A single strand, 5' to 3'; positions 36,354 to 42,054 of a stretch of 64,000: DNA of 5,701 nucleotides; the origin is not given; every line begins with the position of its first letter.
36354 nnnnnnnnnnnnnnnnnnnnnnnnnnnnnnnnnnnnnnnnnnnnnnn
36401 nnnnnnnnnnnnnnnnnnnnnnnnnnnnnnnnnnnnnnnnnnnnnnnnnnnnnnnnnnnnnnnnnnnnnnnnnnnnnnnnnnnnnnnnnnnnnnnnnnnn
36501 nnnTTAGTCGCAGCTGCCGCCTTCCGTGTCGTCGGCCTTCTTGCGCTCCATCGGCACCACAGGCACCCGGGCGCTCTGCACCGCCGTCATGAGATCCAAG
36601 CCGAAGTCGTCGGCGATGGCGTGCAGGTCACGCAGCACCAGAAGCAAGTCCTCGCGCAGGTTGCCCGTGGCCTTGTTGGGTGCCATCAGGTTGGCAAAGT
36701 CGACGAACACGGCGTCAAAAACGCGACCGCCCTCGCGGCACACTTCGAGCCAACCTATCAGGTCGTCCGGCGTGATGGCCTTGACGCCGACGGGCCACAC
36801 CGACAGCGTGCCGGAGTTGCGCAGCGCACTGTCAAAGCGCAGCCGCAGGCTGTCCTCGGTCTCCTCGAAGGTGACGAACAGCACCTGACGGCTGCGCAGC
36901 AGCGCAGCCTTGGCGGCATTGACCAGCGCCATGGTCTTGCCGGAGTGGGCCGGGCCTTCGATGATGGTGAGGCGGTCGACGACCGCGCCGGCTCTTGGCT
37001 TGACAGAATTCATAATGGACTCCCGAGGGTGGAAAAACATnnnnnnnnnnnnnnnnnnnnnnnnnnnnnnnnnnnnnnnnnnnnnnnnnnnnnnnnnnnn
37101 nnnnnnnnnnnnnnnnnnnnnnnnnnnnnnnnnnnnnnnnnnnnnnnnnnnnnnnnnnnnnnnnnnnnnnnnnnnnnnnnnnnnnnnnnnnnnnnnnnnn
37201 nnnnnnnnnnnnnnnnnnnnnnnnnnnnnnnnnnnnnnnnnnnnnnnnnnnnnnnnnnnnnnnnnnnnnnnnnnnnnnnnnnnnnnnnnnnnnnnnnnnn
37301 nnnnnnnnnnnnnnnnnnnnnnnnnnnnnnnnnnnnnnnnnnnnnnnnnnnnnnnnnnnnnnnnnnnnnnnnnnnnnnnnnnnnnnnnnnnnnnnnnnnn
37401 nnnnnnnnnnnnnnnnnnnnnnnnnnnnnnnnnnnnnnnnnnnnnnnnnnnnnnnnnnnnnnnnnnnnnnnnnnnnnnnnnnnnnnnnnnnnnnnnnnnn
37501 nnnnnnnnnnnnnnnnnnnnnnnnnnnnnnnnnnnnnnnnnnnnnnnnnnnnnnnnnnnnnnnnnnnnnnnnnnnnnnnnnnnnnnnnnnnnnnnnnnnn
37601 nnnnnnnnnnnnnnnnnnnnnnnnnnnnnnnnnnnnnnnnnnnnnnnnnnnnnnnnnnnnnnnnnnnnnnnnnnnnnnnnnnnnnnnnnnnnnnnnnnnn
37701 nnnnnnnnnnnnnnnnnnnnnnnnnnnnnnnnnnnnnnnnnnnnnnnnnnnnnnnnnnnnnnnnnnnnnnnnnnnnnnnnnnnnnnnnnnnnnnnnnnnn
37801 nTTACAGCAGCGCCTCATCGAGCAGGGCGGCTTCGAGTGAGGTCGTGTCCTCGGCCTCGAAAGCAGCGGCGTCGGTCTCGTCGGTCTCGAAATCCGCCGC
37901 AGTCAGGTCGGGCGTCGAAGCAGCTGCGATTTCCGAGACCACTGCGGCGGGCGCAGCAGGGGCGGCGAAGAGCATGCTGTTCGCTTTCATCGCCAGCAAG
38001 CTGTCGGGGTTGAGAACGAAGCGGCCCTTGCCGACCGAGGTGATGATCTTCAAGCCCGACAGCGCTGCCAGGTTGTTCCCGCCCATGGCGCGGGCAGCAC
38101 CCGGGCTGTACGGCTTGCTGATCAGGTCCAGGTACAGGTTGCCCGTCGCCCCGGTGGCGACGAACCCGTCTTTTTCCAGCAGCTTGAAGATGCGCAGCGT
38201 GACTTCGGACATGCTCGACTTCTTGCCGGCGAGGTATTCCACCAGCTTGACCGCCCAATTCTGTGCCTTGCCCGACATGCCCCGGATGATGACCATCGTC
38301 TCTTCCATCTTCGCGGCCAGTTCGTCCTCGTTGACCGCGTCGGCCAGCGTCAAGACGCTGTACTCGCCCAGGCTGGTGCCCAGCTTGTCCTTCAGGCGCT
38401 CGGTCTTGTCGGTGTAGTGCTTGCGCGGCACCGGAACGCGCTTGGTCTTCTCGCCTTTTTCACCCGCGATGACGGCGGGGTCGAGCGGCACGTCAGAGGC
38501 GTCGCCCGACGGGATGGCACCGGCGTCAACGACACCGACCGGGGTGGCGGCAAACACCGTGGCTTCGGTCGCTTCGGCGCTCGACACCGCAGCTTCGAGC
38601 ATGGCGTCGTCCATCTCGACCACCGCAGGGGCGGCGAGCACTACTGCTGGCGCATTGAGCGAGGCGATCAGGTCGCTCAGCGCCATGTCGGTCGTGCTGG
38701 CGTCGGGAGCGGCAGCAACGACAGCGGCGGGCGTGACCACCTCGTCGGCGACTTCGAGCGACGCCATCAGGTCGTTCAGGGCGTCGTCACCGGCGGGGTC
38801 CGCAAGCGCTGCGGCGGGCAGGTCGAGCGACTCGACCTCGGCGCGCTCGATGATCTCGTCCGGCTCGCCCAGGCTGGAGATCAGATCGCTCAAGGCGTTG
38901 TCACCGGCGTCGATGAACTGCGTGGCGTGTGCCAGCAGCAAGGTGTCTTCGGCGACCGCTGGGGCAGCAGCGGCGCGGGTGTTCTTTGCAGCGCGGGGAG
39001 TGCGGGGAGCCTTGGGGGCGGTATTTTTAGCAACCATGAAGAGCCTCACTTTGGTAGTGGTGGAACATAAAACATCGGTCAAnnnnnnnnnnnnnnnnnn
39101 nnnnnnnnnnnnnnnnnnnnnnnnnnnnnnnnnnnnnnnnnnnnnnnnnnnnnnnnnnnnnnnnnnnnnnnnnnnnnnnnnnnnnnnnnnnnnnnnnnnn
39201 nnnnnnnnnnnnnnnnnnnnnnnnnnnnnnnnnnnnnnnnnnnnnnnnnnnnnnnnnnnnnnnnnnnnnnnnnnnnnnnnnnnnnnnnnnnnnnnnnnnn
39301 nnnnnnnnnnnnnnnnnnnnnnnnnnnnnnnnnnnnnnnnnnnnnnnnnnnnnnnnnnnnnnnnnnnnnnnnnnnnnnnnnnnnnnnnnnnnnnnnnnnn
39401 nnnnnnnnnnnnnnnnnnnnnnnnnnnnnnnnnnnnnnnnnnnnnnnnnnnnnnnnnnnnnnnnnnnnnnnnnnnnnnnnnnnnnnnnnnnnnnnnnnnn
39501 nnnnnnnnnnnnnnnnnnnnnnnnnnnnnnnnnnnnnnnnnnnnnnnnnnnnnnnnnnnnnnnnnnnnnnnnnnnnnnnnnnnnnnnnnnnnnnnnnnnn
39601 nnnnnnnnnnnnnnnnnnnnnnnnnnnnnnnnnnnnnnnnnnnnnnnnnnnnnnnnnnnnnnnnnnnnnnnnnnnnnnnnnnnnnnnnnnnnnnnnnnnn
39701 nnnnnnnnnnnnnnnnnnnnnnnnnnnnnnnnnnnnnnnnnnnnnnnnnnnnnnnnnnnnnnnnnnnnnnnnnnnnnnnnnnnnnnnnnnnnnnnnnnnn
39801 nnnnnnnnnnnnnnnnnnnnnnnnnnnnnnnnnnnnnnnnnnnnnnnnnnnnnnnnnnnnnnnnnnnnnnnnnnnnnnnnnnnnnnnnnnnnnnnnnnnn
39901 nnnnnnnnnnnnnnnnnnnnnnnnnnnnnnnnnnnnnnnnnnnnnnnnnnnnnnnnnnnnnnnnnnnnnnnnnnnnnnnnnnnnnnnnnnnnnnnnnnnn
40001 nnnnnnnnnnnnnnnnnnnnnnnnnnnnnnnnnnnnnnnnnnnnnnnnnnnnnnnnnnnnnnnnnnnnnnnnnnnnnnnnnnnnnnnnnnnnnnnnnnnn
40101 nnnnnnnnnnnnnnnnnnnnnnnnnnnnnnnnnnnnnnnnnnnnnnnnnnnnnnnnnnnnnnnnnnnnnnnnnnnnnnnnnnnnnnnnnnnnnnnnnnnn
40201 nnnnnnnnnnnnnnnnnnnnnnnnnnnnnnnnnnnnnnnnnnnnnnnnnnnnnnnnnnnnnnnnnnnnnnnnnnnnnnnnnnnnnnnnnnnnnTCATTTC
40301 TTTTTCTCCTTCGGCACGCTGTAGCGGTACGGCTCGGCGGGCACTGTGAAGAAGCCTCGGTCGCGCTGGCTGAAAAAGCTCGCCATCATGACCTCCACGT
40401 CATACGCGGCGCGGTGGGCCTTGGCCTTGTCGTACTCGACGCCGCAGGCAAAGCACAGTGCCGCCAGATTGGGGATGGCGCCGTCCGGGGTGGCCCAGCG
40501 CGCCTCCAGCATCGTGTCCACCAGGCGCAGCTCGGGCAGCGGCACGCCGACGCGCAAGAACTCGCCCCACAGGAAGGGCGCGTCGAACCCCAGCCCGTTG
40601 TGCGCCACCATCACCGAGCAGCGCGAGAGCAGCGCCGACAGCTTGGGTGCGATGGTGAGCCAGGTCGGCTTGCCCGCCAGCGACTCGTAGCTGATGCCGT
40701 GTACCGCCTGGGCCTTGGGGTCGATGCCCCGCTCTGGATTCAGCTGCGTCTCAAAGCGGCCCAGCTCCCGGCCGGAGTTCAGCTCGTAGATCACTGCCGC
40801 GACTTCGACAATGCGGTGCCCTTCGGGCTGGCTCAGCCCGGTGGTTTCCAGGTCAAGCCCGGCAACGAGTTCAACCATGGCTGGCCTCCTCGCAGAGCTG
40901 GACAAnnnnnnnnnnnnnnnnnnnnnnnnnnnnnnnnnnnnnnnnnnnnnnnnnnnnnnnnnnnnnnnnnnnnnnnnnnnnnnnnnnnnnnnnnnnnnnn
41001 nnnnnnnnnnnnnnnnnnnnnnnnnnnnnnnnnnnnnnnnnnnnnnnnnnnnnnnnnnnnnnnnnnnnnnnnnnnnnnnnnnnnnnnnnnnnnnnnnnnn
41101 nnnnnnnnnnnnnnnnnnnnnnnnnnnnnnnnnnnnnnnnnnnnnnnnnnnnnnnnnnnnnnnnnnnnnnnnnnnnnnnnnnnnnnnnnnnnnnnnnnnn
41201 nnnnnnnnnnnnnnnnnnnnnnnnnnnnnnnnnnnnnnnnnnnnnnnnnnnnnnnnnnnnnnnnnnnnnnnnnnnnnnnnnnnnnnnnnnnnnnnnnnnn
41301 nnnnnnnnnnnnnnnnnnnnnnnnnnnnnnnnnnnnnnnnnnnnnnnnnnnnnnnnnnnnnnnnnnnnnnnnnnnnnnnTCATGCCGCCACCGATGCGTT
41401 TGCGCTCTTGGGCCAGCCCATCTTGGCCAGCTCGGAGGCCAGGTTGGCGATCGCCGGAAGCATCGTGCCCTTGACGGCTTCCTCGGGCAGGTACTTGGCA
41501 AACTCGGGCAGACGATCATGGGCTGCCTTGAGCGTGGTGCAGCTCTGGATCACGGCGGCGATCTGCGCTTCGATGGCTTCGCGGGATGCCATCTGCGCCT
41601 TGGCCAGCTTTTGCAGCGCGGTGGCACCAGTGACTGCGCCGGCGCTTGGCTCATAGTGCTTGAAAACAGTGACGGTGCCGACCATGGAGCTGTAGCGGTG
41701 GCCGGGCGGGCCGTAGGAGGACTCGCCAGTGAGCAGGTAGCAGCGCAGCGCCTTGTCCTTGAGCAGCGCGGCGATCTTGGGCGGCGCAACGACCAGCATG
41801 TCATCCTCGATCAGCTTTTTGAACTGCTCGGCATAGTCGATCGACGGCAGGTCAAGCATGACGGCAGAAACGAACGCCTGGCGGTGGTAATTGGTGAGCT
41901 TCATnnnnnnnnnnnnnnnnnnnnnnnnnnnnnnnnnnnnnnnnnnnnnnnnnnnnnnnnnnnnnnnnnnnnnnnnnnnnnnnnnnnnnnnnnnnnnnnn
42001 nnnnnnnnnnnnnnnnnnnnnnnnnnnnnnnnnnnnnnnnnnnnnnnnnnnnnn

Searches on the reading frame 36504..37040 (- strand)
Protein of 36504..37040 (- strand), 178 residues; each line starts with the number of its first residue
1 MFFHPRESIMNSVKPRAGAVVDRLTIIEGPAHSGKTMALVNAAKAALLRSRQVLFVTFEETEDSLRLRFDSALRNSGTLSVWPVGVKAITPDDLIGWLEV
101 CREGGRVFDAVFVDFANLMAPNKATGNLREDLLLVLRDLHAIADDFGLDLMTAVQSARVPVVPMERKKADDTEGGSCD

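Call 56: search_protein_families(library=phrogs, proteins=[window:36504-37040:-], max_evalue=0.001)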
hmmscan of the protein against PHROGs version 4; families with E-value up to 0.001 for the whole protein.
window:36504-37040:- (178 aa): 1 family
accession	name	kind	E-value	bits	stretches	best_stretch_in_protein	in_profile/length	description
phrog_19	-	DNA, RNA and nucleotide metabolism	2.4e-13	50.8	1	22-157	353-506/621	DnaB-like replicative helicase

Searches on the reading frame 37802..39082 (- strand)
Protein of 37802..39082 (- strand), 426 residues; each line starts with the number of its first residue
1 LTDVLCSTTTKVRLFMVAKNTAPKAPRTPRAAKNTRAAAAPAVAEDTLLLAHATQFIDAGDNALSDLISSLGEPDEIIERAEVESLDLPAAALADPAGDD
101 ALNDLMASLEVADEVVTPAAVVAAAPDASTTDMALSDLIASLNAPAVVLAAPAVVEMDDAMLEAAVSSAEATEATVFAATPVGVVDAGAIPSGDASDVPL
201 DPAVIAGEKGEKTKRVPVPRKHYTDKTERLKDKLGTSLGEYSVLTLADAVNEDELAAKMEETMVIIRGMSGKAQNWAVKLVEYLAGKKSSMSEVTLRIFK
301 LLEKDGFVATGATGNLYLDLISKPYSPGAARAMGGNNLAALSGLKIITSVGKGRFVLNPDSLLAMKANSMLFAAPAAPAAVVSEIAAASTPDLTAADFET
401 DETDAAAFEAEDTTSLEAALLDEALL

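Call 9: search_protein_families(library=phrogs, proteins=[window:37802-39082:-], max_evalue=0.001)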
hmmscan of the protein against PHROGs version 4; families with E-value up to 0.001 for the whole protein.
window:37802-39082:- (426 aa): 1 family
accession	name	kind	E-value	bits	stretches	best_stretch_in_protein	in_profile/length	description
phrog_3932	-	unknown function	1.5e-16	61.8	1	224-372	150-306/310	-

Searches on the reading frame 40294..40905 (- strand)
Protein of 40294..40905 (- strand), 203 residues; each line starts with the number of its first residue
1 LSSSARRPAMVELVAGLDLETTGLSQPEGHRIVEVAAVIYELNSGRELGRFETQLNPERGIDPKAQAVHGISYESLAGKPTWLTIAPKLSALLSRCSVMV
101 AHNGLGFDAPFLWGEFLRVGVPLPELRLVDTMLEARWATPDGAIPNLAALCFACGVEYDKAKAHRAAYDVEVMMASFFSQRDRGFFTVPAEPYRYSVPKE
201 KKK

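Call 56: search_protein_families(library=phrogs, proteins=[window:40294-40905:-], max_evalue=0.001)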
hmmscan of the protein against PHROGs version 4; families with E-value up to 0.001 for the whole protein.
window:40294-40905:- (203 aa): 4 families
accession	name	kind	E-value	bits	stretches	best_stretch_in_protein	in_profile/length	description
phrog_192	-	DNA, RNA and nucleotide metabolism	3e-49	169.4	1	7-191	101-281/397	DNA polymerase exonuclease subunit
phrog_403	-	DNA, RNA and nucleotide metabolism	2e-10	41.1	1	88-164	133-208/321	DNA polymerase exonuclease subunit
phrog_14632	-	DNA, RNA and nucleotide metabolism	1.6e-07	31.5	1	17-124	87-189/380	DNA polymerase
phrog_17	-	DNA, RNA and nucleotide metabolism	2.4e-07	30.1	1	16-182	674-826/1445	DNA polymerase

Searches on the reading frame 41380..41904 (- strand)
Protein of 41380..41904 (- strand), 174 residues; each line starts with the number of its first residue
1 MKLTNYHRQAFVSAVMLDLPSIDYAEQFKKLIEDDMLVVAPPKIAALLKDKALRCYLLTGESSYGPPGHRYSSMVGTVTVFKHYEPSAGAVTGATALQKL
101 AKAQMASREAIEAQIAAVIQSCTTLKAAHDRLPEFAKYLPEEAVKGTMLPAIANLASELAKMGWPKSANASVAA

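Call 56: search_protein_families(library=phrogs, proteins=[window:41380-41904:-], max_evalue=0.001)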
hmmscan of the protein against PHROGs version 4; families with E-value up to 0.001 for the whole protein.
window:41380-41904:- (174 aa): 1 family
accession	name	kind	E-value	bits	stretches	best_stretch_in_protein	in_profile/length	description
phrog_1965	-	unknown function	3e-05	25.6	1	94-165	132-204/208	-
